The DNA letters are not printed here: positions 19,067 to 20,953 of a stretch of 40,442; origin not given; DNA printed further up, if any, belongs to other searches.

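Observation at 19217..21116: A complete phage-encoded GroES-GroEL pair in a 40-kb genome, upstream of the packaging/head module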

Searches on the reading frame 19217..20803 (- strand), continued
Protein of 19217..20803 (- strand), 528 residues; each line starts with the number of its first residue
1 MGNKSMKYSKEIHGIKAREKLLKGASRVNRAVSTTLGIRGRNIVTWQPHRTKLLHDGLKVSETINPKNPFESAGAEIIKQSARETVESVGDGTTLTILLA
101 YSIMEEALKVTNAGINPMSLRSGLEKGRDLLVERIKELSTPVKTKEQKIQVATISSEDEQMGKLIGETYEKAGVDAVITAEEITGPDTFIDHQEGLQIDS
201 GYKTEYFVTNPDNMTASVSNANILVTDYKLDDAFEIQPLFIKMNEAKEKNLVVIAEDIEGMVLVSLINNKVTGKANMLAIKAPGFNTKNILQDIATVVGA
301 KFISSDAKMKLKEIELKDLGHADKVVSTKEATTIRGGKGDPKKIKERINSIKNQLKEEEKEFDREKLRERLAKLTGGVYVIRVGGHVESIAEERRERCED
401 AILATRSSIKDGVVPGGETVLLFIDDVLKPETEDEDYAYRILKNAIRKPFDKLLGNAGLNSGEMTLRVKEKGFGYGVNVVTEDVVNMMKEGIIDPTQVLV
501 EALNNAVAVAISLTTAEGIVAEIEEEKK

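Call 57: get_annotated_region(hit=H67, flank=3000)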
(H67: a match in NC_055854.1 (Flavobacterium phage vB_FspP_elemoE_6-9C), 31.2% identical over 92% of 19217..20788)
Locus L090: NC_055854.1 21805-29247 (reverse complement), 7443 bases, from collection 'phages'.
description: Flavobacterium phage vB_Fsp_elemo6-9C, partial genome.
organism: Flavobacterium phage vB_FspP_elemoE_6-9C (NCBI taxid 2743829)
taxonomy: Viruses; Duplodnaviria; Heunggongvirae; Uroviricota; Caudoviricetes; Elemovirus; Elemovirus elemoE
host: Flavobacterium sp. BAL314; source: Baltic Sea mesocosm; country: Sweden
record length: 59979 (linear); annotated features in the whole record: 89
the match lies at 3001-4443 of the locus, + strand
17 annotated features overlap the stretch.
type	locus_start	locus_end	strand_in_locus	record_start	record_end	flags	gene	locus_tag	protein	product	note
CDS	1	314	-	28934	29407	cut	-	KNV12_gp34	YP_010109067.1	DUF285 domain-containing protein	-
CDS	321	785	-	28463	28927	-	-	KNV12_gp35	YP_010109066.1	D-alanyl-D-alanine carboxypeptidase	-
CDS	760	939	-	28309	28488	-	-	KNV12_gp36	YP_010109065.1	hypothetical protein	-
CDS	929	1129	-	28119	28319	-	-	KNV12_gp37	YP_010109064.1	hypothetical protein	-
CDS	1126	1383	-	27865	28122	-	-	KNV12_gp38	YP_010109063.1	hypothetical protein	-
CDS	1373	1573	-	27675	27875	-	-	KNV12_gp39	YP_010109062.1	hypothetical protein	-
CDS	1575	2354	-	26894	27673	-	-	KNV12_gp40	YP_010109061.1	putative YapH protein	-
CDS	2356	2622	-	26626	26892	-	-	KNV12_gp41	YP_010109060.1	tail fiber protein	-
CDS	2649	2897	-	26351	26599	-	-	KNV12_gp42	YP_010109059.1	hypothetical protein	-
CDS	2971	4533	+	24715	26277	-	-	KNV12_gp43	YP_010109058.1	chaperonin groEL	chaperonin GroEL (HSP60 family)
CDS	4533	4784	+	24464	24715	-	-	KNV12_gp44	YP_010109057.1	co-chaperonin GroES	co-chaperonin GroES (HSP10)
CDS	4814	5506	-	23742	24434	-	-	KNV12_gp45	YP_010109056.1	hypothetical protein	-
CDS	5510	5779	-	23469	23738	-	-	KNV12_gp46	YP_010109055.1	hypothetical protein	-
CDS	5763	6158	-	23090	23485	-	-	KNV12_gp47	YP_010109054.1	hypothetical protein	-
CDS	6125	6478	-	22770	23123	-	-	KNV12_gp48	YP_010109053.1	HAD family hydrolase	-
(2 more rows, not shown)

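Call 58: get_annotated_region(hit=H51, flank=3000)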
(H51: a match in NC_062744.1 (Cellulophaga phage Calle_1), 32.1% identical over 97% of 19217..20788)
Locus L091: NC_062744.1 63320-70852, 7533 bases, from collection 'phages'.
description: Cellulophaga phage Calle_1, complete genome.
organism: Cellulophaga phage Calle_1 (NCBI taxid 2745643)
taxonomy: Viruses; Duplodnaviria; Heunggongvirae; Uroviricota; Caudoviricetes; Pervagoviridae; Callevirus; Callevirus Calle
host: Cellulophaga sp. HaHa_2_95; source: surface seawater; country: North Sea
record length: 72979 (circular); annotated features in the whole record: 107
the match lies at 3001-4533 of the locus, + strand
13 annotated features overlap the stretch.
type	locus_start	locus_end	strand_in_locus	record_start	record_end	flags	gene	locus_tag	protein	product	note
CDS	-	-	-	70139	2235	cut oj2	-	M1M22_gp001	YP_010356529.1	structural protein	-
CDS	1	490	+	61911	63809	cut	-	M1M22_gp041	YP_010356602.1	DNA polymerase A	-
CDS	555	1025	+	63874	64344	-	-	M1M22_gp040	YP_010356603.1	Holliday junction resolvase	-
CDS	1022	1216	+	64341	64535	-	-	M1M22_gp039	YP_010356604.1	hypothetical protein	-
CDS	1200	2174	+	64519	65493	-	-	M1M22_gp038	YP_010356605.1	DNA polymerase exonuclease subunit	-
CDS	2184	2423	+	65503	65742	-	-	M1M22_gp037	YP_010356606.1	hypothetical protein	-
CDS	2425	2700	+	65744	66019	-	-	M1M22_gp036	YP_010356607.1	chaperonin Cpn10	-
CDS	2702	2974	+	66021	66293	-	-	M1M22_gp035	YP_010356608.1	hypothetical protein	-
CDS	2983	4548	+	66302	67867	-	-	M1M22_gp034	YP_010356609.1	chaperonin groEL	-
CDS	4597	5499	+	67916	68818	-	-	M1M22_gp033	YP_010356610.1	3'-5' exonuclease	3'-5' exonuclease pol-B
CDS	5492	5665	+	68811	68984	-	-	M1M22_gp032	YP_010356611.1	hypothetical protein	-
CDS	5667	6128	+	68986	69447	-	-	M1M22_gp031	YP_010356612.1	hypothetical protein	-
CDS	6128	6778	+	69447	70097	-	-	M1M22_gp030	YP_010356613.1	PD-(D/E)XK nuclease superfamily protein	-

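Call 59: get_annotated_region(hit=H46, flank=2000)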
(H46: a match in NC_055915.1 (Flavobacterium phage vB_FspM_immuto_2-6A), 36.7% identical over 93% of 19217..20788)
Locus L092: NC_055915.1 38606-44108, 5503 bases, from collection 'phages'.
description: Flavobacterium phage vB_FspM_immuto_2-6A, complete genome.
organism: Flavobacterium phage vB_FspM_immuto_2-6A (NCBI taxid 2801477)
taxonomy: Viruses; Duplodnaviria; Heunggongvirae; Uroviricota; Caudoviricetes; Immutovirus; Immutovirus immuto
host: Flavobacterium sp. LMO8; source: Baltic Sea mesocosm; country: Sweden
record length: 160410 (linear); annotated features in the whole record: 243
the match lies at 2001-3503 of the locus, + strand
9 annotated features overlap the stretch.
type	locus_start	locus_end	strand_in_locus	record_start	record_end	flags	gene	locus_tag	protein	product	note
CDS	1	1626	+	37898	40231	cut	-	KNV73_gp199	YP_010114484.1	DNA polymerase family A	-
CDS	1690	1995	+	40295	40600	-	-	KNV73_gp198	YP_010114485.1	co-chaperonin GroES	Co-chaperonin GroES (HSP10), GroS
CDS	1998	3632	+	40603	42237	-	-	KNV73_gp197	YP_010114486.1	chaperonin groEL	Chaperonin GroEL (HSP60 family), GroL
CDS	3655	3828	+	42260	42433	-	-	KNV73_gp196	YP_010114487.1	hypothetical protein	-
CDS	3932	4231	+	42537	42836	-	-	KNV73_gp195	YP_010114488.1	flagellar basal body-associated protein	Flagellar basal body-associated protein, FliL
CDS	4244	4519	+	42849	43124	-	-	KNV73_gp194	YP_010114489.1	hypothetical protein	-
CDS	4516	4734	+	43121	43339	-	-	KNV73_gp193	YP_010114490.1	Zn-finger protein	-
CDS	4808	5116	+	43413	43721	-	-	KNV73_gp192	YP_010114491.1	hypothetical protein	-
CDS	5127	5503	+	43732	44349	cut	-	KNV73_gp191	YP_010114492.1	endolysin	-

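Call 60: get_annotated_region(hit=H47, flank=1500)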
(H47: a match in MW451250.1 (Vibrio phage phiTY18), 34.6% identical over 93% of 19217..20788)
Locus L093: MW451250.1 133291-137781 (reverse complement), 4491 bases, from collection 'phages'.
description: UNVERIFIED: Vibrio phage phiTY18, complete genome.
organism: Vibrio phage phiTY18 (NCBI taxid 2805825)
taxonomy: Viruses; Duplodnaviria; Heunggongvirae; Uroviricota; Caudoviricetes
host: Vibrio parahaemolyticus TY18; source: -; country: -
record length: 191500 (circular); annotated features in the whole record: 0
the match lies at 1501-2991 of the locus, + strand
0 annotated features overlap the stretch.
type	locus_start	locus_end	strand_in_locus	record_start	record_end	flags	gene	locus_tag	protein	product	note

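Call 61: get_annotated_region(hit=H42, flank=600)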
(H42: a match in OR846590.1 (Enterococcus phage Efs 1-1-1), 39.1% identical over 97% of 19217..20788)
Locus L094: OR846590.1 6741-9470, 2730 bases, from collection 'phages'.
description: UNVERIFIED_ORG: Enterococcus phage Efs 1-1-1 clone NODE_4_length_138246_cov_7.220158 genomic sequence.
organism: Enterococcus phage Efs 1-1-1 (NCBI taxid 3113827)
taxonomy: Viruses
host: Enterococcus faecalis; source: wastewater; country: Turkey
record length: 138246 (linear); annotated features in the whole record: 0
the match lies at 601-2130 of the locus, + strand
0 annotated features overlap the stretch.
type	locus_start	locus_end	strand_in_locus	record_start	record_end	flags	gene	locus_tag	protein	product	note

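Call 62: get_annotated_region(hit=H43, flank=600)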
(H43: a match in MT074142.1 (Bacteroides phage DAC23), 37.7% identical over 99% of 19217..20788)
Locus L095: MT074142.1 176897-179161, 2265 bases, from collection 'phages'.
description: Bacteroides phage DAC23, complete genome.
organism: Bacteroides phage DAC23 (NCBI taxid 2710501)
taxonomy: Viruses; Duplodnaviria; Heunggongvirae; Uroviricota; Caudoviricetes
host: Bacteroides thetaiotaomicron VPI-5490; source: primary sewage effluent collected as it entered a drainage canal; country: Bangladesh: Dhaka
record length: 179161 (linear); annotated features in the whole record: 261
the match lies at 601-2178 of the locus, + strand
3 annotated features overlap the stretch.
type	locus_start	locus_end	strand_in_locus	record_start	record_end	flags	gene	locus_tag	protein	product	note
CDS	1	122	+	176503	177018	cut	-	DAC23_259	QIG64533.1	hypothetical protein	-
CDS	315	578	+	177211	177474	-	-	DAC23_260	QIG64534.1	hypothetical protein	-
CDS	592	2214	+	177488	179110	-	-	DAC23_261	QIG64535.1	hypothetical protein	-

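Call 63: get_annotated_region(hit=H5, flank=600)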
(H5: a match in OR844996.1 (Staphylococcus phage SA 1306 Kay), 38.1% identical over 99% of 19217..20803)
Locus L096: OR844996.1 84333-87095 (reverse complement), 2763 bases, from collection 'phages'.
description: UNVERIFIED_ORG: Staphylococcus phage SA 1306 Kay clone NODE_9_length_121673_cov_22.917867 genomic sequence.
organism: Staphylococcus phage SA 1306 Kay (NCBI taxid 3113843)
taxonomy: Viruses
host: Staphylococcus aureus; source: wastewater; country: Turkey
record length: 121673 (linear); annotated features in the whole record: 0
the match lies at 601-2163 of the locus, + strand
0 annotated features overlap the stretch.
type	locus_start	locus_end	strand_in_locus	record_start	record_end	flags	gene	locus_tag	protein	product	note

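Call 64: get_annotated_region(hit=H6, flank=600)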
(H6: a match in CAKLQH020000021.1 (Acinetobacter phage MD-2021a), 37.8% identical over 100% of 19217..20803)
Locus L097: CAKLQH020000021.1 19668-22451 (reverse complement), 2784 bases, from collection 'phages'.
description: Acinetobacter phage MD-2021a strain 5899STDY8049191 genome assembly, contig: ERS3583567SCcontig000021, whole genome shotgun sequence.
organism: Acinetobacter phage MD-2021a (NCBI taxid 2899278)
taxonomy: Viruses; Duplodnaviria; Heunggongvirae; Uroviricota; Caudoviricetes
host: -; source: not known; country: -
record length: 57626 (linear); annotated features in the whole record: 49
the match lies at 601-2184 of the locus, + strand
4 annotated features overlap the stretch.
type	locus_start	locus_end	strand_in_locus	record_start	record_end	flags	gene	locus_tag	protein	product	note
CDS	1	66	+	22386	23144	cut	-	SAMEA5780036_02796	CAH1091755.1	Uncharacterized protein conserved in bacteria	-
CDS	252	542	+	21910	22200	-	groS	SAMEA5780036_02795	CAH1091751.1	10 kDa chaperonin (Protein Cpn10) (groES protein)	-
CDS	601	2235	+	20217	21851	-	groL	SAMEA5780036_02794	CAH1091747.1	chaperonin Cpn60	-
CDS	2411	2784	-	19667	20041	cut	dgkA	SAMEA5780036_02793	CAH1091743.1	diacylglycerol kinase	-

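Call 81: search_protein_families(library=pfam, proteins=[L071:6917-7522:+, L071:2012-2272:+, L095:315-578:+, L001:5657-5980:+], max_evalue=0.01)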
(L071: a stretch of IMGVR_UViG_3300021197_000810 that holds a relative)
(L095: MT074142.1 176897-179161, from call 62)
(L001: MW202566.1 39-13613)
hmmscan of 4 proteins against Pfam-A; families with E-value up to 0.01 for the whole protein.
L071:6917-7522:+ (201 aa): 0 families

L071:2012-2272:+ (86 aa): 1 family
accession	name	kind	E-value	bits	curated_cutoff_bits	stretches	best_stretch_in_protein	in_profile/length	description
PF00166.26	Cpn10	-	7.4e-10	39.2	21.1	1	2-85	3-92/93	Chaperonin 10 Kd subunit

L095:315-578:+ (87 aa): 1 family
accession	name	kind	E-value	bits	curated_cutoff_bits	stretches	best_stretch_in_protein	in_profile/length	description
PF00166.26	Cpn10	-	1.2e-21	77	21.1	1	2-86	1-93/93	Chaperonin 10 Kd subunit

L001:5657-5980:+ (107 aa): 1 family
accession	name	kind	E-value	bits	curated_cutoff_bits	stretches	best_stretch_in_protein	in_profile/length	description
PF00166.26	Cpn10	-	0.0031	17.9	21.1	1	9-103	2-92/93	Chaperonin 10 Kd subunit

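Call 85: find_encoding_contigs(protein=P0077, flank=6000, max_places=1)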
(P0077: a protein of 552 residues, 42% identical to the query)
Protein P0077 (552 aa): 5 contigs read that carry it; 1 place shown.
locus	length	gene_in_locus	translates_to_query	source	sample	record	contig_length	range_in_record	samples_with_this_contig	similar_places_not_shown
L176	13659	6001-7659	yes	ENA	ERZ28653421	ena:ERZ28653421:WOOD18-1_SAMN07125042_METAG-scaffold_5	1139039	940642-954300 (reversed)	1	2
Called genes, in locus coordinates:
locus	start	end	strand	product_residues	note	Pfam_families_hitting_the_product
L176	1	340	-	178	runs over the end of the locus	PF05137:PilN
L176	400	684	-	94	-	PF01649:Ribosomal_S20p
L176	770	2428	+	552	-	PF01554:MatE (weak), PF03023:MurJ, PF13440:Polysacc_synt_3 (weak)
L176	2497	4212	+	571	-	PF00009:GTP_EFTU, PF22042:EF-G_D2 (weak), PF14492:EFG_III (weak), PF00679:EFG_C, PF06421:LepA_C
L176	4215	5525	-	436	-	PF18911:PKD_4 (faint)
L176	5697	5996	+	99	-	PF00166:Cpn10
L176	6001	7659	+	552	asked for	PF00118:Cpn60_TCP1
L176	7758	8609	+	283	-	PF08308:PEGA (faint), PF08239:SH3_3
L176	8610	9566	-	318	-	PF01040:UbiA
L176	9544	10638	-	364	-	PF00953:Glycos_transf_4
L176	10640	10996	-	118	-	-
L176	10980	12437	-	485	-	PF02366:PMT (weak), PF13231:PMT_2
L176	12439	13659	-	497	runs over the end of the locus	-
